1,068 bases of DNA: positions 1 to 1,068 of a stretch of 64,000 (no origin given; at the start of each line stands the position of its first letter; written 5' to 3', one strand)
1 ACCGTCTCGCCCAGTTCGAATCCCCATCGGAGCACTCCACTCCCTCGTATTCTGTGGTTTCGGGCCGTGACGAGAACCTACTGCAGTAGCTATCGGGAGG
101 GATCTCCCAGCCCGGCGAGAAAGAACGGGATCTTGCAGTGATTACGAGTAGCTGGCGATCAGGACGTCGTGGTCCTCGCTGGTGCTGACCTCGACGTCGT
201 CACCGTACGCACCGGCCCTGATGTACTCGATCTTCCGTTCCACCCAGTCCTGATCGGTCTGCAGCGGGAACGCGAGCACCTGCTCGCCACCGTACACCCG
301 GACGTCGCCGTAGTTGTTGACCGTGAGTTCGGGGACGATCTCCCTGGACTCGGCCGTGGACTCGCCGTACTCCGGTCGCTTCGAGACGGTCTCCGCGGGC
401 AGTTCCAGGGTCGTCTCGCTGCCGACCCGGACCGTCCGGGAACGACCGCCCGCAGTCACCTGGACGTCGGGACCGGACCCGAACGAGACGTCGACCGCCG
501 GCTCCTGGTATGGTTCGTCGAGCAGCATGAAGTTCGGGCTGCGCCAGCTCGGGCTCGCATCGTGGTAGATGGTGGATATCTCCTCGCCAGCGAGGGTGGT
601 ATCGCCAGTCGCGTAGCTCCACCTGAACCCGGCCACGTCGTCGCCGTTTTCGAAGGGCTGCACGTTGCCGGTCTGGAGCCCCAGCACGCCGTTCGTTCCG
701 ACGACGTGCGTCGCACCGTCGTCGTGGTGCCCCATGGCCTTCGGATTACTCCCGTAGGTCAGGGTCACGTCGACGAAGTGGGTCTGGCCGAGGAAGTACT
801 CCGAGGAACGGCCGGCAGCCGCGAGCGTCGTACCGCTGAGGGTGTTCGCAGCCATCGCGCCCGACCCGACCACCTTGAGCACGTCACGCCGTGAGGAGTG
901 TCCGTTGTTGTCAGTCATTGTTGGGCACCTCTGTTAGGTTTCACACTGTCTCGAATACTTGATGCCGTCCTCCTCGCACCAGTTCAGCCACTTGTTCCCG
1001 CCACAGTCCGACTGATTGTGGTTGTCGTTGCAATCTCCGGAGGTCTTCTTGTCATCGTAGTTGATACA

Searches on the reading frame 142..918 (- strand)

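Call 15: search_protein_families(library=pfam, proteins=[window:142-918:-], max_evalue=10)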
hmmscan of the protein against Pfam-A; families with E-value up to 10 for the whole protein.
window:142-918:- (258 aa): 1 family
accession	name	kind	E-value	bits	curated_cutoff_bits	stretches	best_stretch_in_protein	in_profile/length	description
PF12419.13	DUF3670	-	0.2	11.8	27.6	1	88-123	60-95/136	SNF2 Helicase protein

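Call 16: search_protein_families(library=ncbifam, proteins=[window:142-918:-], max_evalue=10)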
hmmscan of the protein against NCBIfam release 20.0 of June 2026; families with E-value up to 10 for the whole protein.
window:142-918:- (258 aa): 1 family
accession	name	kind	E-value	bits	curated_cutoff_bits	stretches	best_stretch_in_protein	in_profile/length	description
TIGR02811.1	formate_TAT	hypoth_equivalog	0.0047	17.2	48.45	1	3-35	3-36/66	formate dehydrogenase region TAT target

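Call 91: search_protein_families(library=phrogs, proteins=[window:142-918:-], max_evalue=0.1)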
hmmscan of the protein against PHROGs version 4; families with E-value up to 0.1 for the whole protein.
window:142-918:- (258 aa): 0 families

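Call 92: search_protein_families(library=padloc, proteins=[window:142-918:-], max_evalue=0.1)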
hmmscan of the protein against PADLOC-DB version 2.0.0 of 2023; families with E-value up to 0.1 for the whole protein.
window:142-918:- (258 aa): 0 families
